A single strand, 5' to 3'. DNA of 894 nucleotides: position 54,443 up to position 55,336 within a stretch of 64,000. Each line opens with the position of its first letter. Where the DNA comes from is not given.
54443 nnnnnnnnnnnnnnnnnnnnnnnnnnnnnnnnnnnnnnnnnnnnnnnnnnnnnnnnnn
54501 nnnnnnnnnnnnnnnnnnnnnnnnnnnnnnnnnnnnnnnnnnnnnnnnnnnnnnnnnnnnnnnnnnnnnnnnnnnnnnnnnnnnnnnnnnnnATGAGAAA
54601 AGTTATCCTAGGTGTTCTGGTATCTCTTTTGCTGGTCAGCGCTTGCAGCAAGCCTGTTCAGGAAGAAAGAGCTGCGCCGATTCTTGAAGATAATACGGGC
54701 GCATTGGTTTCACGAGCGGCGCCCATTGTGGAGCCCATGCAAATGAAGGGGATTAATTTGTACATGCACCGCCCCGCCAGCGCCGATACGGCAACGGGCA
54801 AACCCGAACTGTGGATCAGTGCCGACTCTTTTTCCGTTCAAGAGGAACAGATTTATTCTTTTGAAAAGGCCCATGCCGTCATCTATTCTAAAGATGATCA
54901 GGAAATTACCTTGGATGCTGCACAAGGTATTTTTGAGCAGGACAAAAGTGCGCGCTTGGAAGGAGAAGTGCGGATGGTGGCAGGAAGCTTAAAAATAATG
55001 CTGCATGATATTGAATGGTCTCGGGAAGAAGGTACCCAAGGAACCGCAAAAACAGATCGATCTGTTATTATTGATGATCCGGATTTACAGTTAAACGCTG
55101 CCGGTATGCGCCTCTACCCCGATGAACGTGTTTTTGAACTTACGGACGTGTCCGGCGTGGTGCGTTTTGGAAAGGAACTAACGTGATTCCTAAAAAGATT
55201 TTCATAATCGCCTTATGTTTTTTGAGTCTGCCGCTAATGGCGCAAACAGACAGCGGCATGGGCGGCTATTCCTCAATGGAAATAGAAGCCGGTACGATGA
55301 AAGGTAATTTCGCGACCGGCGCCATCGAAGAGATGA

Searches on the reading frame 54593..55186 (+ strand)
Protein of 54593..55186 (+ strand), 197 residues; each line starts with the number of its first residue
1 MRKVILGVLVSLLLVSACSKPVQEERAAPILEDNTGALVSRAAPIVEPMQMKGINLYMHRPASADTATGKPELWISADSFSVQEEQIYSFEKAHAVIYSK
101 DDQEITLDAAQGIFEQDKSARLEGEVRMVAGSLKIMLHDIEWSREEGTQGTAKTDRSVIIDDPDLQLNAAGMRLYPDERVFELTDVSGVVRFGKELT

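Call 50: search_protein_families(library=pfam, proteins=[window:54593-55186:+], max_evalue=0.00001)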
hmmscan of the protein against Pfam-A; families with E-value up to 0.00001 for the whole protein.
window:54593-55186:+ (197 aa): 1 family
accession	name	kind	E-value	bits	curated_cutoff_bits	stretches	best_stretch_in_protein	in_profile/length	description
PF06835.18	LptC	-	7e-10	39.2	21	1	69-186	48-170/175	Lipopolysaccharide-assembly, LptC-related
